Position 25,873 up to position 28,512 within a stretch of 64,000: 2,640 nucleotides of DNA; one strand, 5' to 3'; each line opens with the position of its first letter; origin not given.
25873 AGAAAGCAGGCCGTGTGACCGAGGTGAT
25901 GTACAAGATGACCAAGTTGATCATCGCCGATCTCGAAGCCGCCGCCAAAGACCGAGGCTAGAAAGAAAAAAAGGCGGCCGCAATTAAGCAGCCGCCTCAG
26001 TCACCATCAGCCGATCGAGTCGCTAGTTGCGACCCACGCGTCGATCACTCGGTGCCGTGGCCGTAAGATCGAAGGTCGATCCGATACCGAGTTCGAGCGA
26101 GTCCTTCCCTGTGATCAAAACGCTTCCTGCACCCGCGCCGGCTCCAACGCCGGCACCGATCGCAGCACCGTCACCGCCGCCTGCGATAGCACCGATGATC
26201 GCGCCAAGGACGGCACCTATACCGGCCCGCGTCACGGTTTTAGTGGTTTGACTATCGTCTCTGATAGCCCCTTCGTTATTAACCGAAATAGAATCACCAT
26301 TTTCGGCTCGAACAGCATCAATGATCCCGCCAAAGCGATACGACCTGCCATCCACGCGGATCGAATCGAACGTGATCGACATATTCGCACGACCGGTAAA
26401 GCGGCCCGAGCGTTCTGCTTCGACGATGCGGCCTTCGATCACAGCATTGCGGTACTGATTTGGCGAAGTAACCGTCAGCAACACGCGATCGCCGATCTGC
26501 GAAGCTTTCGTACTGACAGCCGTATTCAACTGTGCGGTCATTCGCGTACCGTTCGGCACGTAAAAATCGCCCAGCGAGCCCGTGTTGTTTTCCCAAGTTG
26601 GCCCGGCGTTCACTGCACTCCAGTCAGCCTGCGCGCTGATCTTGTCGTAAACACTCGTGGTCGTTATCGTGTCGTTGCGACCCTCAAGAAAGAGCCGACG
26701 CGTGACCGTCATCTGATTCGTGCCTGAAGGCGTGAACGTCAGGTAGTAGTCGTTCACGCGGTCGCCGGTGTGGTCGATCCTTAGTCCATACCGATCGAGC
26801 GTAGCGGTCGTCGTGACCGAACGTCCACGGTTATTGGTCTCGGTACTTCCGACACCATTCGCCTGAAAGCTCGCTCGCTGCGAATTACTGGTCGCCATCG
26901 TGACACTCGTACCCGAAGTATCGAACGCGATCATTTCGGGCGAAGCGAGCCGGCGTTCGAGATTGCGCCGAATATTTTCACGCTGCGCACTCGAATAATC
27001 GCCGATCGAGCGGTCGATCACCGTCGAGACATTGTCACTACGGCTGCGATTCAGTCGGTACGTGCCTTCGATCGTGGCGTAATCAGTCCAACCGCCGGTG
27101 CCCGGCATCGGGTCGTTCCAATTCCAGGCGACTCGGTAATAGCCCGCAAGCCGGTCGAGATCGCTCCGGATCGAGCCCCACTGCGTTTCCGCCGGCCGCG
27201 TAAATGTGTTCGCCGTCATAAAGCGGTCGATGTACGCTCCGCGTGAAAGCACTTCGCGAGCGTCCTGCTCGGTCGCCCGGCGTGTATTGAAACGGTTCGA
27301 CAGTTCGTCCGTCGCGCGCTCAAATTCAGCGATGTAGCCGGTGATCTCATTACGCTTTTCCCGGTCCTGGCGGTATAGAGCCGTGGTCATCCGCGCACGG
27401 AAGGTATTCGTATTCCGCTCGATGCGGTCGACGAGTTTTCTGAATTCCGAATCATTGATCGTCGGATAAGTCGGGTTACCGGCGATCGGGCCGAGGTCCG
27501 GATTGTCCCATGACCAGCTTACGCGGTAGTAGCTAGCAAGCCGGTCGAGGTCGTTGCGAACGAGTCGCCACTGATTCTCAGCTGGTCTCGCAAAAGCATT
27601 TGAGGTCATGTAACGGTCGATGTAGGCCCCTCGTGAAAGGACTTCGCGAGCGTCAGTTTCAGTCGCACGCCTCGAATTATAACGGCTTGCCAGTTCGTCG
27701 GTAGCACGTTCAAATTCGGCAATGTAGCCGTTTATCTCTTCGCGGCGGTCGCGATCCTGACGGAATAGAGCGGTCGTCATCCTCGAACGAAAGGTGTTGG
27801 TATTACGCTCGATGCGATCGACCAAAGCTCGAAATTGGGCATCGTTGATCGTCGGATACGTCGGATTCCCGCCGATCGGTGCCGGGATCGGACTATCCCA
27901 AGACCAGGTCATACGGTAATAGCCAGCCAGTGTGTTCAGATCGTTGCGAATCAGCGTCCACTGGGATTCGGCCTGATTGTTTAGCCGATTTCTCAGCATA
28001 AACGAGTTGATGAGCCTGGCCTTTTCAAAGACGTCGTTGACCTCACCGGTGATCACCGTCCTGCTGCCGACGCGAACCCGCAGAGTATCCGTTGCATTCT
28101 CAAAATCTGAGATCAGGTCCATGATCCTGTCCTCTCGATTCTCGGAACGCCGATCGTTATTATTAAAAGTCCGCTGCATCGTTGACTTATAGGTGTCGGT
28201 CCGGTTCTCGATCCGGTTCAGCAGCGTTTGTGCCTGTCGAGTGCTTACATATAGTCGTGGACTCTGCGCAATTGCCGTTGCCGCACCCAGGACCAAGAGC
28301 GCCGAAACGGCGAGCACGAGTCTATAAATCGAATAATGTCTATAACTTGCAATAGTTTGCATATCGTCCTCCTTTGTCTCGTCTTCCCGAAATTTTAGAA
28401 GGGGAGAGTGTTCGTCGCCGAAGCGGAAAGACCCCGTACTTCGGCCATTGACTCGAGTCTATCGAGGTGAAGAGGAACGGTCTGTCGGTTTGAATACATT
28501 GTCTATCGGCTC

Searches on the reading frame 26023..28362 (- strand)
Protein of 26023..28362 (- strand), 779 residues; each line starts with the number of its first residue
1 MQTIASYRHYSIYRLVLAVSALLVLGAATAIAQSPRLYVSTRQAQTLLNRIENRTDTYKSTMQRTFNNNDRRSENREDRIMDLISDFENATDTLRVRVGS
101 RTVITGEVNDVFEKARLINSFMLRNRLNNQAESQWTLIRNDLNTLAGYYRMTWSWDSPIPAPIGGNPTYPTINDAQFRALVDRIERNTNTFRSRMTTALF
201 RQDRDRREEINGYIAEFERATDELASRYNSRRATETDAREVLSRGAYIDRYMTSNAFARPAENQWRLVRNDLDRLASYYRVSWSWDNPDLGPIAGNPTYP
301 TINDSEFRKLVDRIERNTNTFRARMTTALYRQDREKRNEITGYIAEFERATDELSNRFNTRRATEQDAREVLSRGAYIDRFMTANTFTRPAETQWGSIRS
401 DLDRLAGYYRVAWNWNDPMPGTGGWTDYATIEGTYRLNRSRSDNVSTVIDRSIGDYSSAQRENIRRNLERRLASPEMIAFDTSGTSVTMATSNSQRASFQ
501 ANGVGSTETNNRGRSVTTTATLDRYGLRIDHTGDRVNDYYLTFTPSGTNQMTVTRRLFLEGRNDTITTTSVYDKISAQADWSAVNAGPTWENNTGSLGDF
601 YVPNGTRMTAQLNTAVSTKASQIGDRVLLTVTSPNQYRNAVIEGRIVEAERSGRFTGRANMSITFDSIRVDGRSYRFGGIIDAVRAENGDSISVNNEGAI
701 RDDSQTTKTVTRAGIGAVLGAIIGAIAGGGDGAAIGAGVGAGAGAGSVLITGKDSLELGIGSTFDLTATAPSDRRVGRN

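Call 65: search_protein_families(library=pfam, proteins=[window:26023-28362:-], max_evalue=0.00001)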
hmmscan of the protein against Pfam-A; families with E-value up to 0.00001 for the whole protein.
window:26023-28362:- (779 aa): 1 family
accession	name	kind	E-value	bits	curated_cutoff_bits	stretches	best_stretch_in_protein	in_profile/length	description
PF13441.11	Gly-zipper_YMGG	-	3e-06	27.3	28.9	1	708-746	2-41/45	YMGG-like Gly-zipper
